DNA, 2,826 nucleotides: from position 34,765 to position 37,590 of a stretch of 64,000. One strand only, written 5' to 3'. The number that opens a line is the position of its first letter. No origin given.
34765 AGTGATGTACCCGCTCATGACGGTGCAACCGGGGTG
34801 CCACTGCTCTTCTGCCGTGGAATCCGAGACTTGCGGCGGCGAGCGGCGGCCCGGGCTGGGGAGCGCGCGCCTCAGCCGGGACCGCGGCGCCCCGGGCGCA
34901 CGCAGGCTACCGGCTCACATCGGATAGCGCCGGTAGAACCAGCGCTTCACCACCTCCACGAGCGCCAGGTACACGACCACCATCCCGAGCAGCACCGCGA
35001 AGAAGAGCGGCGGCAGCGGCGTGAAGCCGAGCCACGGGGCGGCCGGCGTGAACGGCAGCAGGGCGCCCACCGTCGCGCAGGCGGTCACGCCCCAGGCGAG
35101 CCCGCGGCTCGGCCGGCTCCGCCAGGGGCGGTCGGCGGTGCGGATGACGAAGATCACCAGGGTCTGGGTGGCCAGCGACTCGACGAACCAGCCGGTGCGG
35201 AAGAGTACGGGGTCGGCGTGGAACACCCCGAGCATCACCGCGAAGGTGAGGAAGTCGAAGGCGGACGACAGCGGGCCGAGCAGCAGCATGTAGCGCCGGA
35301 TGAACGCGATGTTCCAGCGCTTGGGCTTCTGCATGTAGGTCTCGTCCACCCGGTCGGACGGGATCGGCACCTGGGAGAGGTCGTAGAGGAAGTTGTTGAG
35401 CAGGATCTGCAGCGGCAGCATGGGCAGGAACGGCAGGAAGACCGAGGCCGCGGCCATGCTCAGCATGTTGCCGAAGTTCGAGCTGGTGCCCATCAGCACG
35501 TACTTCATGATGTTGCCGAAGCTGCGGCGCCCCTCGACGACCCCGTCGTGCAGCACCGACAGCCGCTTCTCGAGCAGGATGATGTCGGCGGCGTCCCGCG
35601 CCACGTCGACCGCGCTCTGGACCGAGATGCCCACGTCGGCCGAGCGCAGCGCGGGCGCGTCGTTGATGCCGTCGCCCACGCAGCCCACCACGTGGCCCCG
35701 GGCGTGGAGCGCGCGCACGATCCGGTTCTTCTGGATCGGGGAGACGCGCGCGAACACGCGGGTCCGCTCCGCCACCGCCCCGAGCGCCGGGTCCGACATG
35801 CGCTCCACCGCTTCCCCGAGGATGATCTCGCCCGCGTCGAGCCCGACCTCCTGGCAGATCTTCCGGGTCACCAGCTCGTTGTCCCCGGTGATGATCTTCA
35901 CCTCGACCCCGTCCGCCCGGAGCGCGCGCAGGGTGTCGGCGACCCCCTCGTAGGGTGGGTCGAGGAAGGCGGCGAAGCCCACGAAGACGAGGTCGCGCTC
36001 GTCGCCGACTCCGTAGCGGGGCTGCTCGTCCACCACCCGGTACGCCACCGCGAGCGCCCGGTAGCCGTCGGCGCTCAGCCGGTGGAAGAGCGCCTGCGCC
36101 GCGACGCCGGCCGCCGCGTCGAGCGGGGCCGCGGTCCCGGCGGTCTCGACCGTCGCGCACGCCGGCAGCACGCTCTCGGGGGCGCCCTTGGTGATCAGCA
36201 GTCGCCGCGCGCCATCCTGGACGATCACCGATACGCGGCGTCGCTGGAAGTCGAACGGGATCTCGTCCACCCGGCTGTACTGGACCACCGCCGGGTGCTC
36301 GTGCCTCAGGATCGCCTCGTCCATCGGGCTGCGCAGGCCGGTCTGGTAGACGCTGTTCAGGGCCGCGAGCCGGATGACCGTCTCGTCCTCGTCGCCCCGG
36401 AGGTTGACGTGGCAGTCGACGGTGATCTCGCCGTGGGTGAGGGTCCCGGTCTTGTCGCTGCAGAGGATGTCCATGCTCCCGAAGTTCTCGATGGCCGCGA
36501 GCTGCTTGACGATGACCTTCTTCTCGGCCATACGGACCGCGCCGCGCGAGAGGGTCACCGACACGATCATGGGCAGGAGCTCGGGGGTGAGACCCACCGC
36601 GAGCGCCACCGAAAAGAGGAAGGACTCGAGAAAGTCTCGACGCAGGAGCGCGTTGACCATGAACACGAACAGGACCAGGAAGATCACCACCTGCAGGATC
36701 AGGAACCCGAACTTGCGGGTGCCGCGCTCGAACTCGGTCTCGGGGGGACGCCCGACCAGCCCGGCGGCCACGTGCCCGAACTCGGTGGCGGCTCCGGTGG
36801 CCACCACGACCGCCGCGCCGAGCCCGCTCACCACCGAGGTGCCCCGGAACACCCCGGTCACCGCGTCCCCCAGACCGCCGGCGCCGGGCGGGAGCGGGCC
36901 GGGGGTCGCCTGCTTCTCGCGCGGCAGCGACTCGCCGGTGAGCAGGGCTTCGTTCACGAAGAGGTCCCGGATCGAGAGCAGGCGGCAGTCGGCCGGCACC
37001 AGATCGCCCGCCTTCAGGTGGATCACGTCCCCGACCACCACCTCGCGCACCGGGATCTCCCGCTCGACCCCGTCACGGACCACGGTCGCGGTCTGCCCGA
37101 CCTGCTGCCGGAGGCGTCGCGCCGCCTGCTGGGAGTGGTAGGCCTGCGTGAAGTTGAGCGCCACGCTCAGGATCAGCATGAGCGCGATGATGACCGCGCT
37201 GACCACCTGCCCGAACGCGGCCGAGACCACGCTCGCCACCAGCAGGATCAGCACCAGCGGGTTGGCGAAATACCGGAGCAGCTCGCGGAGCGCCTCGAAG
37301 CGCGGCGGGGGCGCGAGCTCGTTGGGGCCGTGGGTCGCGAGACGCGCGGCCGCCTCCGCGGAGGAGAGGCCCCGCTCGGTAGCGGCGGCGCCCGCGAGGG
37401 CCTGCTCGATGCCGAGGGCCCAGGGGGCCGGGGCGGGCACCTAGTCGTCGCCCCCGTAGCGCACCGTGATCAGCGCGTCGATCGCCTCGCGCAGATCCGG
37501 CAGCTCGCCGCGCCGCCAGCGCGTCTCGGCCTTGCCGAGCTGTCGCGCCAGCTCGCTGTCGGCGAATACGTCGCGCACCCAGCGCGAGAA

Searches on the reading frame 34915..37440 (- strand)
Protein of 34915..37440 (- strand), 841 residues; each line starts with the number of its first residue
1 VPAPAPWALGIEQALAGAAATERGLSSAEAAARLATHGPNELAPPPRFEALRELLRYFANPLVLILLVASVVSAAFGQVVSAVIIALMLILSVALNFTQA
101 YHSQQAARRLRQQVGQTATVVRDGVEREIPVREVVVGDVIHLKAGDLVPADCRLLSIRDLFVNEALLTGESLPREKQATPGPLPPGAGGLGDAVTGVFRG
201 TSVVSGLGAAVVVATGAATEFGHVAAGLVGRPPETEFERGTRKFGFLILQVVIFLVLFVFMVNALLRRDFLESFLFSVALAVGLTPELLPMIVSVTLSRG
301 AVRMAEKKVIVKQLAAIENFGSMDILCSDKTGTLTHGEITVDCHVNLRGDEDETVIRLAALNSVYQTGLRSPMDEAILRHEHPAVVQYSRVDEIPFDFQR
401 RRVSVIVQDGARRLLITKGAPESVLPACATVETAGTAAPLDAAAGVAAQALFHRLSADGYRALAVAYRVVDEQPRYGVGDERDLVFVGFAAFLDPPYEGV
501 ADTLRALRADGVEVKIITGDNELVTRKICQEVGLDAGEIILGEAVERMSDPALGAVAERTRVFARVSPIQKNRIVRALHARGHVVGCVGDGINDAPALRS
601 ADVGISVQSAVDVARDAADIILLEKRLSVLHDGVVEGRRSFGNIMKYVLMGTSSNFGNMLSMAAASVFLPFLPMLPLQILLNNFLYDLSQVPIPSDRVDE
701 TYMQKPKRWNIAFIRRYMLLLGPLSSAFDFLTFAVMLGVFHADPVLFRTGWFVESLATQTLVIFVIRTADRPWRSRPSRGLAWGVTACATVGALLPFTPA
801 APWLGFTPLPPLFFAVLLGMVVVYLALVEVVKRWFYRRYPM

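Call 10: search_protein_families(library=pfam, proteins=[window:34915-37440:-])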
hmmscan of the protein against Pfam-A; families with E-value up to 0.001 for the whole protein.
window:34915-37440:- (841 aa): 6 families
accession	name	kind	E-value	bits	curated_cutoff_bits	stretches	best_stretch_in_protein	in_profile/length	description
PF00122.25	E1-E2_ATPase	-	1.6e-43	148.8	28.1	1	116-307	5-181/181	E1-E2 ATPase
PF00689.26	Cation_ATPase_C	-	3.7e-23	82.6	27.3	1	671-834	1-175/175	Cation transporting ATPase, C-terminus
PF00690.31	Cation_ATPase_N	-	3.1e-16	59.2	20.4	1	7-73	2-69/69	Cation transporter/ATPase, N-terminus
PF00702.32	Hydrolase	-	3.8e-16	60.5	26.4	1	323-602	1-191/191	haloacid dehalogenase-like hydrolase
PF13246.12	Cation_ATPase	-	3.6e-08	33.8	21.7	1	387-431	45-91/91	Cation transport ATPase (P-type)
PF12710.13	HAD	-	4.2e-05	24.5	27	1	440-599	31-189/189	haloacid dehalogenase-like hydrolase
